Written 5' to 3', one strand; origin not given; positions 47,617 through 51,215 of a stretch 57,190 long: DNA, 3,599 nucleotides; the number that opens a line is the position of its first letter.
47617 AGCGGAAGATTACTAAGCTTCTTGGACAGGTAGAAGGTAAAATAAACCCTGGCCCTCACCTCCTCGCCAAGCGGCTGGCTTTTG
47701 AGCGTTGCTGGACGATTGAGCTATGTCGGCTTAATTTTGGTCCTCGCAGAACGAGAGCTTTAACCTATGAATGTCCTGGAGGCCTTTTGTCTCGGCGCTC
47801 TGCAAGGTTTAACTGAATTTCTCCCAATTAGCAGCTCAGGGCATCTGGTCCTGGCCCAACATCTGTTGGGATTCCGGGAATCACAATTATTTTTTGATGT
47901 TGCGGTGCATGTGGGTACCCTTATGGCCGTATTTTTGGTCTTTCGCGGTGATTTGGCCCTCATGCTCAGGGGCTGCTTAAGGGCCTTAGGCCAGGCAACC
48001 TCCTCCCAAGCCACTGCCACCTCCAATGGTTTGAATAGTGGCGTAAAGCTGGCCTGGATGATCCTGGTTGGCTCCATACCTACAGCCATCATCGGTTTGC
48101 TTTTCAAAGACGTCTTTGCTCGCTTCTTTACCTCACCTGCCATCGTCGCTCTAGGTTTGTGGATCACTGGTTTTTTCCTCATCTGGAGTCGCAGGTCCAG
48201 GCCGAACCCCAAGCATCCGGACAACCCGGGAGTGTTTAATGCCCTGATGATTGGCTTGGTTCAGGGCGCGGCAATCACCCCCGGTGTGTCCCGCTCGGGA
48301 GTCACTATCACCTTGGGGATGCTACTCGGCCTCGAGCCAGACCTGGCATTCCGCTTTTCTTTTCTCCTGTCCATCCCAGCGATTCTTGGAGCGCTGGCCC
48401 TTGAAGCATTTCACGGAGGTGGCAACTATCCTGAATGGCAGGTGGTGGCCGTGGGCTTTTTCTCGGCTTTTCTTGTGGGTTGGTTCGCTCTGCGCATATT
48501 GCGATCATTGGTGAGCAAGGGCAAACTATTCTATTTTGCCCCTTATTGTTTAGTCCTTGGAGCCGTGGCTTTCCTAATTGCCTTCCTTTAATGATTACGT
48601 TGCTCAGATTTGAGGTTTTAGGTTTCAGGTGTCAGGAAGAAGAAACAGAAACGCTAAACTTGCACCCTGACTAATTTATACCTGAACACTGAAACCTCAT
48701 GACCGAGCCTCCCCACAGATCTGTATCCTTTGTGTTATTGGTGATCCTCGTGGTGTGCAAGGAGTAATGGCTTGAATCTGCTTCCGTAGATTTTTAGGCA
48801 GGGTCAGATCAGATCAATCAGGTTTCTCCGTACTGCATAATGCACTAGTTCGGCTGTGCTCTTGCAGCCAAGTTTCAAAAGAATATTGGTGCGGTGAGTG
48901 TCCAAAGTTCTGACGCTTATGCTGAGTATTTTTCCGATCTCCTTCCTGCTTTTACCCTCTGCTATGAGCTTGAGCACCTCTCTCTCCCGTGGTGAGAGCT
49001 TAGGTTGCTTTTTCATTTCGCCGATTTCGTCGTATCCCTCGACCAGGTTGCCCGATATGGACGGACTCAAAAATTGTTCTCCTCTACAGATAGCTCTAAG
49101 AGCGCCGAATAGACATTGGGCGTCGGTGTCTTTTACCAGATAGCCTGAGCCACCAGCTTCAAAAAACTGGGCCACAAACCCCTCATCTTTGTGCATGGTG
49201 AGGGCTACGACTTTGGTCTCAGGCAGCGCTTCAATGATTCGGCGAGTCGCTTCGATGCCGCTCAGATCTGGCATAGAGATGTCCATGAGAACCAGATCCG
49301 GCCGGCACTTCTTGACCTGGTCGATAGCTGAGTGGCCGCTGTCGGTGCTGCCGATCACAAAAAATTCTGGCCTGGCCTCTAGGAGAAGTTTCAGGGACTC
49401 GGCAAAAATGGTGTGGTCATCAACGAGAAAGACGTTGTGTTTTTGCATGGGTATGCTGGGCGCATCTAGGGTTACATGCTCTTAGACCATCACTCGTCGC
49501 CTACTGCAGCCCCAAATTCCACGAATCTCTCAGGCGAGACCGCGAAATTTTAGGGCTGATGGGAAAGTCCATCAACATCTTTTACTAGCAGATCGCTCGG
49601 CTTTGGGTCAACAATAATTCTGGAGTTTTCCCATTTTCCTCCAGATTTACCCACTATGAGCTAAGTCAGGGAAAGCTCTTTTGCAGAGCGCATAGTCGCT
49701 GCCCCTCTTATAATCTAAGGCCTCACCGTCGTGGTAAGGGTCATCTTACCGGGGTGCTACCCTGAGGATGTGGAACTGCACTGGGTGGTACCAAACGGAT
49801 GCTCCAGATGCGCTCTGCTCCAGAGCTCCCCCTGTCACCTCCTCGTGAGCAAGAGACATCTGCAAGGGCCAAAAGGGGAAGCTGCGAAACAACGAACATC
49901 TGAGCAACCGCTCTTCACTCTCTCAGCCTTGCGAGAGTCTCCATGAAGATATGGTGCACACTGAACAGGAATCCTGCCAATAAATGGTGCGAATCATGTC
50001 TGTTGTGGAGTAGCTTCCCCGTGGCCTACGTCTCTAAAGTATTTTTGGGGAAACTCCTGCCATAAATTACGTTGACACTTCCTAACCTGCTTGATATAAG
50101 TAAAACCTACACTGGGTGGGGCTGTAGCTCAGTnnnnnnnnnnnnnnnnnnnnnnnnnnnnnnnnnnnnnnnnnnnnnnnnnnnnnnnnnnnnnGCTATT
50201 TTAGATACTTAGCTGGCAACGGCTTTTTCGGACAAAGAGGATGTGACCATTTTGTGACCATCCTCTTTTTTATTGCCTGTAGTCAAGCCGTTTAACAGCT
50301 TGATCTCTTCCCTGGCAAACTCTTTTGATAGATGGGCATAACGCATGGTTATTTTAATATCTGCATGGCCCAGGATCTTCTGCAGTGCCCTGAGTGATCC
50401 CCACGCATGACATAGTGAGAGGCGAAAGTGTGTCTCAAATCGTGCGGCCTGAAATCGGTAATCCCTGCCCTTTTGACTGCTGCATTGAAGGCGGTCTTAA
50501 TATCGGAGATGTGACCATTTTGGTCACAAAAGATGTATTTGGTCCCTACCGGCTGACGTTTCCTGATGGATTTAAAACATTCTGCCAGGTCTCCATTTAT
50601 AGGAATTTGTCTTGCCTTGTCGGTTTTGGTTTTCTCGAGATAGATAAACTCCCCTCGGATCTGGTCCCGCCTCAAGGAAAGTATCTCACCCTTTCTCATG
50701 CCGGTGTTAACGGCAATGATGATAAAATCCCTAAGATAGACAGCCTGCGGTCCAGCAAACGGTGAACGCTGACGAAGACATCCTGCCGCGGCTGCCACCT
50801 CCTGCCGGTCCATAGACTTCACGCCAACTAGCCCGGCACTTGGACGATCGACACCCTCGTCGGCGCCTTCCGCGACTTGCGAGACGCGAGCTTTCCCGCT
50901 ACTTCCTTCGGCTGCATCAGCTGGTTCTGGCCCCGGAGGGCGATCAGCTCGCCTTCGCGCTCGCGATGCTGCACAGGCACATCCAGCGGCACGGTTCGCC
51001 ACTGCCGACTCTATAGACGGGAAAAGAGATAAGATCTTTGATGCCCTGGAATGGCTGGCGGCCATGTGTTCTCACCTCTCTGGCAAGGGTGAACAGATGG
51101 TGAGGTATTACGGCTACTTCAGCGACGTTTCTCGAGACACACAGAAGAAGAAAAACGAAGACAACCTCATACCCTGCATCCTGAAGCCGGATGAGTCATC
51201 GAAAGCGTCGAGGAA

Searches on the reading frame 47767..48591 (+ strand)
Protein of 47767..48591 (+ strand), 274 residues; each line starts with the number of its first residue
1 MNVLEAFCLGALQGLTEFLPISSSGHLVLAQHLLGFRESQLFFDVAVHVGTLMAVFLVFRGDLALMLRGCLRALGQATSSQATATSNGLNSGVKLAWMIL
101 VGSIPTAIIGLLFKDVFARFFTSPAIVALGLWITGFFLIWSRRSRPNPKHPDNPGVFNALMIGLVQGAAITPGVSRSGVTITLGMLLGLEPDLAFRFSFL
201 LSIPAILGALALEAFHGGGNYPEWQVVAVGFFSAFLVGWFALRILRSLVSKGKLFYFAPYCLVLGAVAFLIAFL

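Call 70: search_protein_families(library=pfam, max_evalue=0.00001, proteins=[window:47767-48591:+])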
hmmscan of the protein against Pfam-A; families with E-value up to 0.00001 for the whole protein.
window:47767-48591:+ (274 aa): 1 family
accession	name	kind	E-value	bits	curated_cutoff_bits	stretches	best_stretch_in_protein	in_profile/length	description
PF02673.24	BacA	-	4.5e-77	259.7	33.4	1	6-267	1-257/257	Bacitracin resistance protein BacA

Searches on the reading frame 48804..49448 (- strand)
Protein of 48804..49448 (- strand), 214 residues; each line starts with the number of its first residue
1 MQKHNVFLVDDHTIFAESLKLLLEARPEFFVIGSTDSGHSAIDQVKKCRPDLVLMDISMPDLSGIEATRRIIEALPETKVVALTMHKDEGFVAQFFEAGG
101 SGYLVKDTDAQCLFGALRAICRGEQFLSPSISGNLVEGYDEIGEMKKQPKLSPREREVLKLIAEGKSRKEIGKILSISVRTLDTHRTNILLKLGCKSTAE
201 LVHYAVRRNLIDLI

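Call 70: search_protein_families(library=pfam, max_evalue=0.00001, proteins=[window:48804-49448:-])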
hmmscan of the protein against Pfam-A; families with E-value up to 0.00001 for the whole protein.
window:48804-49448:- (214 aa): 3 families
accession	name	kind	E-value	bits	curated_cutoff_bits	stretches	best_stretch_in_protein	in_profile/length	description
PF00072.30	Response_reg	-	1.7e-26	93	30.2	1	6-117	1-110/111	Response regulator receiver domain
PF00196.25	GerE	-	2.7e-19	69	23.5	1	150-205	2-57/57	Bacterial regulatory proteins, luxR family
PF08281.18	Sigma70_r4_2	-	4.7e-09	36.2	25.7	1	150-193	10-54/54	Sigma-70, region 4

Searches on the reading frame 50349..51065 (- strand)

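Call 70: search_protein_families(library=pfam, max_evalue=0.00001, proteins=[window:50349-51065:-])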
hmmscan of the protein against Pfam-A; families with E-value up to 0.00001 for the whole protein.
window:50349-51065:- (238 aa): 1 family
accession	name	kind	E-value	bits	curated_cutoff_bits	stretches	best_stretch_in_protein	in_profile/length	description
PF00589.27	Phage_integrase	-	2.4e-21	76.7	27.1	1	105-222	18-144/172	Phage integrase family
